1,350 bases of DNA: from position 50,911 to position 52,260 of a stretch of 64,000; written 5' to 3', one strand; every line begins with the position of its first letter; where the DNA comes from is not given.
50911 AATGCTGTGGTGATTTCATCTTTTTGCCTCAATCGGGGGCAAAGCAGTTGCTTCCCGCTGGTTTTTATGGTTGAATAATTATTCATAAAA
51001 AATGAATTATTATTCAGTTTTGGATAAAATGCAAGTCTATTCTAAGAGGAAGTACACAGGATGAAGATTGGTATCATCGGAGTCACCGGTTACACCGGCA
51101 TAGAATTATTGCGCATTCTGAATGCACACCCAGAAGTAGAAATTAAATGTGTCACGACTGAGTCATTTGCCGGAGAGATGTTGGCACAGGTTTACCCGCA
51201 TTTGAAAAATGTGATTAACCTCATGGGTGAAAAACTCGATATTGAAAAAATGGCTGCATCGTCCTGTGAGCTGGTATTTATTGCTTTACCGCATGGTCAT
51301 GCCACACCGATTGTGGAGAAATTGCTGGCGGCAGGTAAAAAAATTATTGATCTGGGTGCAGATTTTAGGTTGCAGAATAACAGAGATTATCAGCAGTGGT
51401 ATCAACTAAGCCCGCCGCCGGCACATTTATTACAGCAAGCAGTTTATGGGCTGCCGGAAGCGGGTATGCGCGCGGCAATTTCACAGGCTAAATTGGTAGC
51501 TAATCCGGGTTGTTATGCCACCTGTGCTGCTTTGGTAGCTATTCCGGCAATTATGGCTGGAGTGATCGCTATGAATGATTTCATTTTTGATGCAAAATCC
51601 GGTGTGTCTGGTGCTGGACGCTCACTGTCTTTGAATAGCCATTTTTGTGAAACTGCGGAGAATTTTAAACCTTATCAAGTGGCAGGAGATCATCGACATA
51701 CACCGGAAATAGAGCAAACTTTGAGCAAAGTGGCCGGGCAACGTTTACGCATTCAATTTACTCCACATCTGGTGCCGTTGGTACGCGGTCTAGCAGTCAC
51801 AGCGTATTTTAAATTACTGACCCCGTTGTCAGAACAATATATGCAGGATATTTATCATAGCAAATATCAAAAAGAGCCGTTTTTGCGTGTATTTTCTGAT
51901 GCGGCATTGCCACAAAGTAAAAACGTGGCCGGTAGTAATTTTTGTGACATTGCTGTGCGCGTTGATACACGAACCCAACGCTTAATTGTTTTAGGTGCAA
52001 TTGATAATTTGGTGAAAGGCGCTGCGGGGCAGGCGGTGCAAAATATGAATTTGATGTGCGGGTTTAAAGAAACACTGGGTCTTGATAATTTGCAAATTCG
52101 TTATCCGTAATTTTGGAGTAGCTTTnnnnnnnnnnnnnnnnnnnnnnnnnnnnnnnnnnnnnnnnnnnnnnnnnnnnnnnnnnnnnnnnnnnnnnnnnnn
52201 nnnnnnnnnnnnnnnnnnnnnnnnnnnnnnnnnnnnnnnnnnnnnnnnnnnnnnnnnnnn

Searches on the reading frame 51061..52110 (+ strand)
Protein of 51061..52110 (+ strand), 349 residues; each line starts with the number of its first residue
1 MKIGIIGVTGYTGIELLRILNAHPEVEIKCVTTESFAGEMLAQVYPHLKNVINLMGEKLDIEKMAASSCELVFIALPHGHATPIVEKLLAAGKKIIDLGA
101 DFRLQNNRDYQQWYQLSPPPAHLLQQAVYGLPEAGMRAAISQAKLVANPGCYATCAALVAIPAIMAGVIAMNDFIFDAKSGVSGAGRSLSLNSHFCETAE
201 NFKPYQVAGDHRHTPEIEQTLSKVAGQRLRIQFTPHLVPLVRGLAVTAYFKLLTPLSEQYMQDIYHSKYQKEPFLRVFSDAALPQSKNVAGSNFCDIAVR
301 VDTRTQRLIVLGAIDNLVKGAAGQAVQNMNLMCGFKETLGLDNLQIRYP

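Call 6: search_protein_families(library=ncbifam, proteins=[window:51061-52110:+])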
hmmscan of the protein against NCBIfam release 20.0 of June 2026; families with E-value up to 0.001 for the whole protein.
window:51061-52110:+ (349 aa): 5 families
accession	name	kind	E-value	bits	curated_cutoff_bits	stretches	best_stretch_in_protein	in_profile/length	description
TIGR01850.1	argC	equivalog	4.2e-129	430.7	233.6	1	1-344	1-341/345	N-acetyl-gamma-glutamyl-phosphate reductase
TIGR01851.1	argC_other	equivalog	2.9e-28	99.1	229.85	1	125-334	87-309/310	N-acetyl-gamma-glutamyl-phosphate reductase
NF006416.0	PRK08664.1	subfamily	1.1e-19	70.8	232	2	141-333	140-344/350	aspartate-semialdehyde dehydrogenase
TIGR00978.1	asd_EA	equivalog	1.9e-14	53.5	301.2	2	1-106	1-112/342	aspartate-semialdehyde dehydrogenase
NF011456.0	PRK14874.1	equivalog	4.6e-08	32.5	223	0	226-330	233-338/346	aspartate-semialdehyde dehydrogenase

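Call 7: find_encoding_contigs(protein=window:51061-52110:+, flank=3000, max_places=6)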
Protein window:51061-52110:+ (349 aa): 3 contigs read that carry it; 1 place shown.
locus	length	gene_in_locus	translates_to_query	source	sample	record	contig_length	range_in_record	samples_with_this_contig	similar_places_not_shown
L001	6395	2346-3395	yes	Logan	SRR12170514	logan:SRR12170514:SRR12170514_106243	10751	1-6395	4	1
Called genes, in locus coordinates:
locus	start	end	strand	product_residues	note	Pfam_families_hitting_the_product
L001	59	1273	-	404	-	PF00764:Arginosuc_synth, PF20979:Arginosuc_syn_C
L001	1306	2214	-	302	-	PF02729:OTCace_N, PF00185:OTCace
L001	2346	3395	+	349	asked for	PF01118:Semialdhyde_dh, PF22698:Semialdhyde_dhC_1, PF02774:Semialdhyde_dhC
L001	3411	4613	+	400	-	PF01960:ArgJ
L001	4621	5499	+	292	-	PF00696:AA_kinase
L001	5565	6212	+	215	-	-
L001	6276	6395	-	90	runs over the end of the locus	PF04014:MazE_antitoxin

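Call 9: find_related_loci(query=window:51061-52110:+, collection=genome_contigs, flank=4000)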
Query window:51061-52110:+ (349 aa) in genome_contigs; peptide patterns used: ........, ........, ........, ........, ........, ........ (x = any residue, [..] = any of these).
600 stretches matched a pattern (row limit reached: there are more); 583 encode a relative of the query (tblastn E <= 1e-3); the best 80 are kept; 80 distinct loci.
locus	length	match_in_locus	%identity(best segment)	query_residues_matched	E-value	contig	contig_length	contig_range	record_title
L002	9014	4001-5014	49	1-341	2e-111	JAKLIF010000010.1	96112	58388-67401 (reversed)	MAG: Elusimicrobia bacterium isolate RA.bin80 RA.bin80_10, whole genome shotgun sequence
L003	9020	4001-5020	50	1-343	1e-111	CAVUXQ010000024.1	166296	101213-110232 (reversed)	MAG: uncultured delta proteobacterium isolate MFD05684.bin.2.19 genome assembly, contig: contig_37503, whole genome shot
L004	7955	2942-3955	50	1-341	7e-111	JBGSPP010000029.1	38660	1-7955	MAG: Desulfobulbus sp. isolate JTS-AC307 k141_3444053, whole genome shotgun sequence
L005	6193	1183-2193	49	1-341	1e-110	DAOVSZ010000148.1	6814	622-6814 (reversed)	MAG TPA_asm: Desulfobulbaceae bacterium isolate CSMAG_1640 CSMAG_1640_k141_638371_length_6814_cov_13.0000, whole genome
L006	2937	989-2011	49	1-344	1e-113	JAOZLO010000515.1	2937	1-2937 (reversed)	MAG: Desulfocapsaceae bacterium isolate GMC10.metabat2.28 NODE_68073_length_2937_cov_7.282096, whole genome shotgun sequ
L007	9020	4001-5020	48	1-343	1e-109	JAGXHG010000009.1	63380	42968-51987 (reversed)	MAG: Desulfobulbaceae bacterium isolate LH_M57 k141_465301, whole genome shotgun sequence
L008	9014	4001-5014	48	1-341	4e-109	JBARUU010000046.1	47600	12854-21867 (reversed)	MAG: Desulforhopalus sp. isolate MFD12129_ilm_asm_bin19 k127_92032, whole genome shotgun sequence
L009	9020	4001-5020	49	1-343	3e-109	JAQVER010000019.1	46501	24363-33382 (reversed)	MAG: Desulfocapsaceae bacterium isolate STE_14 NODE_1336_length_46501_cov_4.016496_Sandtown_E, whole genome shotgun sequ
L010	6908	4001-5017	49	1-342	2e-108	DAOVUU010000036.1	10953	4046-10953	MAG TPA_asm: Desulfobulbaceae bacterium isolate CSMAG_1687 CSMAG_1687_k141_3251428_length_10953_cov_17.8074, whole genom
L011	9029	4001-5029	50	1-346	1e-108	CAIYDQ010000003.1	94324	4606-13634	MAG: uncultured Geobacter sp. isolate MJ-time_bin-1817 genome assembly, contig: bin-1817:003/368, whole genome shotgun s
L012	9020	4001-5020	49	1-343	2e-108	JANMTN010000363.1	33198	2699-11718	MAG: Desulfobulbaceae bacterium isolate SOY_29_metabat_160 SOY_29_k141_1091127, whole genome shotgun sequence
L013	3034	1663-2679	47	1-342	9e-112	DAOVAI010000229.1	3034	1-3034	MAG TPA_asm: Pseudomonadota bacterium isolate CSMAG_975 CSMAG_975_k141_4074656_length_3034_cov_4.8766, whole genome shot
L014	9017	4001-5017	49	1-342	4e-108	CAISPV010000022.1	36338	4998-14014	MAG: uncultured Desulfobulbaceae bacterium isolate MJ-2014_bin-0326 genome assembly, contig: bin-0326:022/124, whole gen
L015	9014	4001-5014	49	1-341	8e-108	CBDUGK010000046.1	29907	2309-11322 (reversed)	MAG TPA_asm: uncultured Desulfobulbaceae bacterium isolate SRR22808130_binner12_Refined_12 genome assembly, contig: ERZ2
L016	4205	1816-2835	49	1-343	8e-109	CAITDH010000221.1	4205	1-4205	MAG: uncultured Desulfobulbaceae bacterium isolate Kiruna2_bin-2539 genome assembly, contig: bin-2539:221/377, whole gen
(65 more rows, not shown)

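Call 12: find_homologous_proteins(query=window:51061-52110:+, max_evalue=1e-60)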
Query window:51061-52110:+ (349 aa): 7677 proteins with E <= 1e-60 among 8000 candidates; the best 120 are listed.
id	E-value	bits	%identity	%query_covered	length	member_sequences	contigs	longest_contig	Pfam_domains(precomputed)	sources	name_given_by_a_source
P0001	3.9e-231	784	100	100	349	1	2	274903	PF22698.2,PF02774.24,PF01118.31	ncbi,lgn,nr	ncbi:MAG TPA: N-acetyl-gamma-glutamyl-phosphate reductase [Gammaproteobacteria bacterium]|nr:N-acety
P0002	1.7e-174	598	72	100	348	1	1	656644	PF22698.2,PF02774.24,PF01118.31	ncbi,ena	-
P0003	2.6e-144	499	63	100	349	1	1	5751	PF22698.2,PF02774.24,PF01118.31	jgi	jgi:N-acetyl-gamma-glutamyl-phosphate reductase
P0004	8.3e-142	490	62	100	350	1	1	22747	PF22698.2,PF02774.24,PF01118.31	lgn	-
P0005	1.3e-141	490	61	100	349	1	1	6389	PF01408.29,PF22698.2,PF02774.24,PF01118.31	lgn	-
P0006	3.0e-141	489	62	100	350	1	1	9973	PF22698.2,PF02774.24,PF01118.31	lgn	-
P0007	4.5e-139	481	61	100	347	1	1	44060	PF22698.2,PF02774.24,PF01118.31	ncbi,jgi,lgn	-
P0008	8.0e-139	481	61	100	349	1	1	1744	PF01408.29,PF22698.2,PF02774.24,PF01118.31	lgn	-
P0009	1.3e-137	477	61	100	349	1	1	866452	PF22698.2,PF02774.24,PF01118.31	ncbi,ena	-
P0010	3.1e-137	475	60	100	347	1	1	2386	PF22698.2,PF02774.24,PF01118.31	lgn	-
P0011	7.4e-137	474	59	100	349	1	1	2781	PF01408.29,PF22698.2,PF02774.24,PF01118.31,PF03435.25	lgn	-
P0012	5.6e-136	471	61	100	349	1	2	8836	PF22698.2,PF02774.24,PF01118.31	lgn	-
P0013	1.5e-134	467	61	100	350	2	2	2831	PF22698.2,PF02774.24,PF01118.31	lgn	-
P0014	9.9e-134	464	61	100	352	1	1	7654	PF22698.2,PF02774.24,PF01118.31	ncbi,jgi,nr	ncbi:MAG TPA: N-acetyl-gamma-glutamyl-phosphate reductase [Gammaproteobacteria bacterium]|jgi:N-acet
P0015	2.8e-133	462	60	100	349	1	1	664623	PF22698.2,PF02774.24,PF01118.31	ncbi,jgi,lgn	-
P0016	3.6e-133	462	58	100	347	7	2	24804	PF22698.2,PF02774.24,PF01118.31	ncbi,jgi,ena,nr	ncbi:MAG: N-acetyl-gamma-glutamyl-phosphate reductase [Gammaproteobacteria bacterium RIFCSPHIGHO2_12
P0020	1.4e-129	450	58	98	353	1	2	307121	PF22698.2,PF02774.24,PF01118.31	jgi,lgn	jgi:N-acetyl-gamma-glutamyl-phosphate reductase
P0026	1.9e-128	446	57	100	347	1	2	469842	PF22698.2,PF02774.24,PF01118.31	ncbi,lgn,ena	-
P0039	1.2e-125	437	57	100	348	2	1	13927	PF22698.2,PF02774.24,PF01118.31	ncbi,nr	ncbi:MAG: N-acetyl-gamma-glutamyl-phosphate reductase [Legionellales bacterium]|nr:N-acetyl-gamma-gl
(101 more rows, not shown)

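Call 14: find_encoding_contigs(protein=P0002, flank=10000, max_places=2)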
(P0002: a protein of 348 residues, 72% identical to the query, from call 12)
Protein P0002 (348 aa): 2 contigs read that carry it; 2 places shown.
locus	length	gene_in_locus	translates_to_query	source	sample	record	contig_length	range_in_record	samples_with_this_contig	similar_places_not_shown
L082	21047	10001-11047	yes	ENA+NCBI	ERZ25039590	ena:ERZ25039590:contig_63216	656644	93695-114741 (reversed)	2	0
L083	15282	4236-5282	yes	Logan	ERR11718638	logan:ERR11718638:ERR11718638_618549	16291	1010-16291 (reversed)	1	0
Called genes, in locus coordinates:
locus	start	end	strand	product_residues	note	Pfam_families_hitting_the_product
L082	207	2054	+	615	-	PF02518:HATPase_c, PF13589:HATPase_c_3, PF01119:DNA_mis_repair, PF08676:MutL_C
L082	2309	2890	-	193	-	PF00857:Isochorismatase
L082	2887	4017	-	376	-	PF05222:AlaDh_PNT_N, PF13241:NAD_binding_7 (faint), PF01262:AlaDh_PNT_C, PF01488:Shikimate_DH (weak)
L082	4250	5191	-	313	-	PF01012:ETF, PF00766:ETF_alpha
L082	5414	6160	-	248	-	PF01012:ETF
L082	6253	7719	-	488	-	PF00206:Lyase_1, PF14698:ASL_C2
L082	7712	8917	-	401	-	PF00764:Arginosuc_synth, PF20979:Arginosuc_syn_C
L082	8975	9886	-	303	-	PF02729:OTCace_N, PF00185:OTCace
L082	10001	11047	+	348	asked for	PF01118:Semialdhyde_dh, PF22698:Semialdhyde_dhC_1, PF02774:Semialdhyde_dhC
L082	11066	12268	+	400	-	PF01960:ArgJ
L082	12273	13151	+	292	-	PF00696:AA_kinase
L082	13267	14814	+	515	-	PF05977:MFS_3 (weak), PF07690:MFS_1, PF00083:Sugar_tr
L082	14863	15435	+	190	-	PF00265:TK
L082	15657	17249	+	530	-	PF00515:TPR_1 (faint), PF07719:TPR_2 (faint), PF13424:TPR_12 (faint)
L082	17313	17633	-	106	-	-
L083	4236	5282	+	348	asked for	PF01118:Semialdhyde_dh, PF22698:Semialdhyde_dhC_1, PF02774:Semialdhyde_dhC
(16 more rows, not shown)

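Call 15: find_encoding_contigs(protein=P0039, flank=10000, max_places=2)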
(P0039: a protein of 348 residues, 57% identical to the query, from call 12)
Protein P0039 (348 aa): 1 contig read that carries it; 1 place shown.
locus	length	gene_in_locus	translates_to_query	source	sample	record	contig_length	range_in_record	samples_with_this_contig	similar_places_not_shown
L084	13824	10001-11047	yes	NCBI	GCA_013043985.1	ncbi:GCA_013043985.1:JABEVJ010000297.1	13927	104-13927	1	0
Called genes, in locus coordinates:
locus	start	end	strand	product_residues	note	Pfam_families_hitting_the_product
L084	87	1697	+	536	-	-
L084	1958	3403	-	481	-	PF00206:Lyase_1, PF14698:ASL_C2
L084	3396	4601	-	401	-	PF00764:Arginosuc_synth, PF20979:Arginosuc_syn_C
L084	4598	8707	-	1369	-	PF25596:CPSase_L_D1, PF02786:CPSase_L_D2, PF02787:CPSase_L_D3, PF25596:CPSase_L_D1, PF02222:ATP-grasp, PF02786:CPSase_L_D2, PF07478:Dala_Dala_lig_C, PF02729:OTCace_N, +4 more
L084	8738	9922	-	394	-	PF00988:CPSase_sm_chain, PF00117:GATase, PF07722:Peptidase_C26 (faint)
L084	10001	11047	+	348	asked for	PF01118:Semialdhyde_dh, PF22698:Semialdhyde_dhC_1, PF02774:Semialdhyde_dhC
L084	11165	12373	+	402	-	PF01960:ArgJ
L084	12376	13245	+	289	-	PF00696:AA_kinase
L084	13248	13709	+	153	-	PF01316:Arg_repressor, PF02863:Arg_repressor_C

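Call 18: find_encoding_contigs(protein=P0009, flank=10000, max_places=1)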
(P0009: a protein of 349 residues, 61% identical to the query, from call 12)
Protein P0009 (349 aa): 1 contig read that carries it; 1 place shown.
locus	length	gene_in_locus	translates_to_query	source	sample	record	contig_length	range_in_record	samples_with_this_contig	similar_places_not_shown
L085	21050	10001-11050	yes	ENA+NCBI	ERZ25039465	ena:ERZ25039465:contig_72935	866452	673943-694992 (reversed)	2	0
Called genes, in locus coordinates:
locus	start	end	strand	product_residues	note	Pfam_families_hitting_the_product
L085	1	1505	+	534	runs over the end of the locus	PF00005:ABC_tran, PF02463:SMC_N (faint), PF03193:RsgA_GTPase (faint), PF13555:AAA_29 (faint), PF01926:MMR_HSR1 (faint), PF13191:AAA_16 (faint), PF12848:ABC_tran_Xtn, PF00005:ABC_tran, +3 more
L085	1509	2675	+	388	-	PF07690:MFS_1, PF00083:Sugar_tr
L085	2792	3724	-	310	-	PF01012:ETF, PF00766:ETF_alpha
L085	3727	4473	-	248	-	PF01012:ETF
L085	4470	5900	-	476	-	PF00206:Lyase_1, PF14698:ASL_C2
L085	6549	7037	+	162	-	-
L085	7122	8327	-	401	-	PF00764:Arginosuc_synth, PF20979:Arginosuc_syn_C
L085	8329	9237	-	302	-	PF02729:OTCace_N, PF00185:OTCace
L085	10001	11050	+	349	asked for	PF01118:Semialdhyde_dh, PF22698:Semialdhyde_dhC_1, PF02774:Semialdhyde_dhC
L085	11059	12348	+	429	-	PF01960:ArgJ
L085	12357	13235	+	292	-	PF00696:AA_kinase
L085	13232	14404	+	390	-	PF00202:Aminotran_3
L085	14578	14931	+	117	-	PF17885:Smoa_sbd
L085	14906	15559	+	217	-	-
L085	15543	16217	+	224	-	-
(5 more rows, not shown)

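Call 19: find_encoding_contigs(protein=P0015, flank=10000, max_places=1)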
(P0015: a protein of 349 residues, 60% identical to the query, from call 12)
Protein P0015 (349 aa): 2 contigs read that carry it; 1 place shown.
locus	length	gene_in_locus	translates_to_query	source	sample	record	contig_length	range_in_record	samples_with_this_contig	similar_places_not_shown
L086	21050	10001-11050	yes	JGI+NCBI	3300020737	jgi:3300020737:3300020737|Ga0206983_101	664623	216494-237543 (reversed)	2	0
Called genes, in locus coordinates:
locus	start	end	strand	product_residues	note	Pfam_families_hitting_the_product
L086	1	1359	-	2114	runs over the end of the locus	PF01645:Glu_synthase, PF01493:GXGXG, PF00310:GATase_2, PF04898:Glu_syn_central, PF07992:Pyr_redox_2 (weak)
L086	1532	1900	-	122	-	PF00903:Glyoxalase, PF22677:Ble-like_N (weak), PF12681:Glyoxalase_2 (weak)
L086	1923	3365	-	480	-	PF00206:Lyase_1, PF14698:ASL_C2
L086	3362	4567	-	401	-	PF00764:Arginosuc_synth, PF20979:Arginosuc_syn_C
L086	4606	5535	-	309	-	PF02729:OTCace_N, PF00185:OTCace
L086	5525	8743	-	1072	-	PF25596:CPSase_L_D1, PF02786:CPSase_L_D2, PF02787:CPSase_L_D3, PF25596:CPSase_L_D1, PF02655:ATP-grasp_3, PF02786:CPSase_L_D2, PF02222:ATP-grasp, PF07478:Dala_Dala_lig_C, +3 more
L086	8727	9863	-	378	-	PF00988:CPSase_sm_chain, PF00117:GATase, PF07722:Peptidase_C26 (weak)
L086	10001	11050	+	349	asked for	PF01118:Semialdhyde_dh, PF22698:Semialdhyde_dhC_1, PF02774:Semialdhyde_dhC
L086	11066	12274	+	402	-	PF01960:ArgJ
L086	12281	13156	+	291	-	PF00696:AA_kinase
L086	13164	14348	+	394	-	PF00202:Aminotran_3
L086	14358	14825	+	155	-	PF01316:Arg_repressor, PF02863:Arg_repressor_C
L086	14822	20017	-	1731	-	PF12796:Ank_2 (weak), PF13637:Ank_4 (faint), PF00023:Ank (weak), PF13606:Ank_3 (faint)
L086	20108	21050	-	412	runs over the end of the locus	PF00171:Aldedh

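Call 23: list_cluster_members(proteins=[P0001, P0002, P0014, P0016])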
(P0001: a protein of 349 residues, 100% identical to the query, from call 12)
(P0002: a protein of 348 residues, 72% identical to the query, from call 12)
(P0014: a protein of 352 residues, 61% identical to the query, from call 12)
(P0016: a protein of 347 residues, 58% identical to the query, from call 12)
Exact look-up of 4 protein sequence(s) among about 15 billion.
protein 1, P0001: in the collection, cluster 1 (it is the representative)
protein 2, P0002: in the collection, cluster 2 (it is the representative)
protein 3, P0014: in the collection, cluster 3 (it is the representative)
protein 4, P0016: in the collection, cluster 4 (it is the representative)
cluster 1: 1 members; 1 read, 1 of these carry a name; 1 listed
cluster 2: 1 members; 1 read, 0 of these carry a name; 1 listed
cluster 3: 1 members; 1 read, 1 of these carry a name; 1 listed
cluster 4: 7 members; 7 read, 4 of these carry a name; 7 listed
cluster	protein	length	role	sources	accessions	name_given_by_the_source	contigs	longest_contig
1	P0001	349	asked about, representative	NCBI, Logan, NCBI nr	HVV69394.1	MAG TPA: N-acetyl-gamma-glutamyl-phosphate reductase [Gammaproteobacteria bacterium] | N-acetyl-gamma-glutamyl-phosphate reductase [Gammaproteobacteria bacterium]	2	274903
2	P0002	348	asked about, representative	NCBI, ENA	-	-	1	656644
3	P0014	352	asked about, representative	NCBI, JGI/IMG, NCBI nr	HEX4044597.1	MAG TPA: N-acetyl-gamma-glutamyl-phosphate reductase [Gammaproteobacteria bacterium] | N-acetyl-gamma-glutamyl-phosphate reductase | N-acetyl-gamma-glutamyl-phosphate reductase [Gammaproteobacteria bacterium]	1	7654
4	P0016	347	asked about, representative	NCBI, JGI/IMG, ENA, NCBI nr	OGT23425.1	MAG: N-acetyl-gamma-glutamyl-phosphate reductase [Gammaproteobacteria bacterium ...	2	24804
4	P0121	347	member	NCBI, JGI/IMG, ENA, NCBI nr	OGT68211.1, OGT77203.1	MAG: N-acetyl-gamma-glutamyl-phosphate reductase [Gammaproteobacteria bacterium ...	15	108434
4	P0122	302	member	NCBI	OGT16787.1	MAG: N-acetyl-gamma-glutamyl-phosphate reductase, partial [Gammaproteobacteria bacterium ...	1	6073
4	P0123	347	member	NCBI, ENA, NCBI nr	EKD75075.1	MAG: hypothetical protein ACD_44C00238G0004 [uncultured bacterium]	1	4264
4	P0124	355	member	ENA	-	-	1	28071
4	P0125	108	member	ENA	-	-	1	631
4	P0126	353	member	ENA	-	-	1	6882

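Call 25: find_homologous_proteins(query=L086:14358-14825:+, max_evalue=1e-10)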
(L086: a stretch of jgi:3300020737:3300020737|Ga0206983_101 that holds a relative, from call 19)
Query L086:14358-14825:+ (155 aa): 1006 proteins with E <= 1e-10 among 1092 candidates; the best 120 are listed.
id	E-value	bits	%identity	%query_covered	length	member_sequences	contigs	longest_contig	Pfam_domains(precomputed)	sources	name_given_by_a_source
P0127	7.3e-93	325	100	100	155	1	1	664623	PF01316.28,PF02863.24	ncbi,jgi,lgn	-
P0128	6.8e-57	209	69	94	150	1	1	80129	PF01316.28,PF02863.24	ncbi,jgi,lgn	-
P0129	7.6e-57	209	69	94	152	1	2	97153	PF01316.28,PF02863.24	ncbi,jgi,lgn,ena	-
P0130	3.1e-56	207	70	94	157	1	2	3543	PF01316.28,PF02863.24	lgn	-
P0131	8.0e-56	205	68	95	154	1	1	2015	PF01316.28,PF02863.24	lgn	-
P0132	5.2e-55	203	68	95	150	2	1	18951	PF01316.28,PF02863.24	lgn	-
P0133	1.3e-54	201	66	99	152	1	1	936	PF01316.28,PF02863.24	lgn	-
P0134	1.5e-53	198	64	96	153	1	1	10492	PF01316.28,PF02863.24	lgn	-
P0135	2.7e-53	197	67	94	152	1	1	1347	PF01316.28,PF02863.24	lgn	-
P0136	3.4e-53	197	65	99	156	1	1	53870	PF01316.28,PF02863.24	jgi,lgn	-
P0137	8.3e-53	196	65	99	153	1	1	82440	PF01316.28,PF02863.24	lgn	-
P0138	1.6e-52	195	65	95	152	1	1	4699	PF01316.28,PF02863.24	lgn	-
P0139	1.8e-52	195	65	94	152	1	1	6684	PF01316.28,PF02863.24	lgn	-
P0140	2.9e-52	194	66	94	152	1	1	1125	PF01316.28,PF02863.24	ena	-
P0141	4.9e-52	193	63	100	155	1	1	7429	PF01316.28,PF02863.24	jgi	jgi:transcriptional regulator of arginine metabolism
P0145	6.5e-51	190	64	95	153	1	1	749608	PF01316.28,PF02863.24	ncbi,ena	-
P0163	4.9e-48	180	60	94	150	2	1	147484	PF01316.28,PF02863.24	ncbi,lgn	-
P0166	1.2e-47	179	64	94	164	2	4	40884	PF01316.28,PF02863.24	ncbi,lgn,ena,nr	ncbi:MAG TPA: ArgR family transcriptional regulator [Gammaproteobacteria bacterium]|nr:ArgR family t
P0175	6.8e-46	173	56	94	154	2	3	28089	PF01316.28,PF02863.24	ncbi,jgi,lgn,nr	ncbi:MAG TPA: arginine repressor [Gammaproteobacteria bacterium]|nr:arginine repressor [Gammaproteob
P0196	3.6e-43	164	56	93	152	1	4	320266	PF01316.28,PF02863.24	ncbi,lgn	-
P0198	7.8e-43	163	56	94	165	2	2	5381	PF01316.28,PF02863.24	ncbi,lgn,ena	-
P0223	5.0e-33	132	58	83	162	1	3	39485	PF01316.28,PF02863.24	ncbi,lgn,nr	ncbi:MAG TPA: arginine repressor [Gammaproteobacteria bacterium]|nr:arginine repressor [Gammaproteob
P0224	8.4e-33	131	56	84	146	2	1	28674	PF01316.28,PF02863.24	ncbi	-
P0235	1.7e-30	123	53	84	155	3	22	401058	PF01316.28,PF02863.24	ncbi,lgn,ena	-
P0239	3.8e-30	122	52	84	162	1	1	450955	PF01316.28,PF02863.24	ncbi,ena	-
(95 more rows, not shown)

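Call 26: list_cluster_members(proteins=[P0166, P0175, P0223, P0196, P0235, P0239, P0145, P0163, P0224, P0198])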
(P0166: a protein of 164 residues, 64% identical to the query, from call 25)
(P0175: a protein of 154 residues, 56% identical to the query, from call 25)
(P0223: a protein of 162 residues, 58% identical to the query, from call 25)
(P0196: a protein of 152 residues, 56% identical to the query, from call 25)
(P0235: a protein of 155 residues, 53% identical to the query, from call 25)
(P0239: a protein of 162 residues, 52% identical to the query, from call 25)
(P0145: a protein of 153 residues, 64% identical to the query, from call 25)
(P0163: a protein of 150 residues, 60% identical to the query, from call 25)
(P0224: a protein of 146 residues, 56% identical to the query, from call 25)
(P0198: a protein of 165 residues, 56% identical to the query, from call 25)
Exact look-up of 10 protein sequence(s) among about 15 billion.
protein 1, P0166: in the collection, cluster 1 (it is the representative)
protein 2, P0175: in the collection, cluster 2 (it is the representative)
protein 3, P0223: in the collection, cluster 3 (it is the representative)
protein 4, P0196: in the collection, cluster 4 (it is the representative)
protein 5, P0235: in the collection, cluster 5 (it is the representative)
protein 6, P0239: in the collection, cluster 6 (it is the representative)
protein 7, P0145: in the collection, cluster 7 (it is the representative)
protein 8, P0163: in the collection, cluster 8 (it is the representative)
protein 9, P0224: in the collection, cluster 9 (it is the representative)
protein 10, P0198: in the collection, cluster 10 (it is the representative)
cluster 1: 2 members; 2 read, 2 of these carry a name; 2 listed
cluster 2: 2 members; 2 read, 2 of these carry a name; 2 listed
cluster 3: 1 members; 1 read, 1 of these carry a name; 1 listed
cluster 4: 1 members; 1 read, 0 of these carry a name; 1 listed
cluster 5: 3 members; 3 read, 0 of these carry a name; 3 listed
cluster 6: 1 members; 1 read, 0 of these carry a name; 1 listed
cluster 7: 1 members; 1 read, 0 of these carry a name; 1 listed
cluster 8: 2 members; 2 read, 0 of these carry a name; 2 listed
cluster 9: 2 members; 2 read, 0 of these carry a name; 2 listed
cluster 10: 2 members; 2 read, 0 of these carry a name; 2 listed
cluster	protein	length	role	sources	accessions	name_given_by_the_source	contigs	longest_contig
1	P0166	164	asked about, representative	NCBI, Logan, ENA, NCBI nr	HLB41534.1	MAG TPA: ArgR family transcriptional regulator [Gammaproteobacteria bacterium] | ArgR family transcriptional regulator [Gammaproteobacteria bacterium]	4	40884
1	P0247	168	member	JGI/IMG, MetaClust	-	\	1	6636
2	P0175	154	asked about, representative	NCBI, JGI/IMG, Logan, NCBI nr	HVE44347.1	MAG TPA: arginine repressor [Gammaproteobacteria bacterium] | arginine repressor [Gammaproteobacteria bacterium]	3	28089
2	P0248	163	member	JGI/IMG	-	transcriptional regulator of arginine metabolism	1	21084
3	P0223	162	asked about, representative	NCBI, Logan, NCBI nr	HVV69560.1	MAG TPA: arginine repressor [Gammaproteobacteria bacterium] | arginine repressor [Gammaproteobacteria bacterium]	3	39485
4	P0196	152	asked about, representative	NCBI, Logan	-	-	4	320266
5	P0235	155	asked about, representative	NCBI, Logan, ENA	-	-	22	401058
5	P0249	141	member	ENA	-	-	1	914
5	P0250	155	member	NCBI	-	-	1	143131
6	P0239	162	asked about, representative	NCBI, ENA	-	-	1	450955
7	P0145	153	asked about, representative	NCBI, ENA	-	-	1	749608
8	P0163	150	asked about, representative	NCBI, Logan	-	-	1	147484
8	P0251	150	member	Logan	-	-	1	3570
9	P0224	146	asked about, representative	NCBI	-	-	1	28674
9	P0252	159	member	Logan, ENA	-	-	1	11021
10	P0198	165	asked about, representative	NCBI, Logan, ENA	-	-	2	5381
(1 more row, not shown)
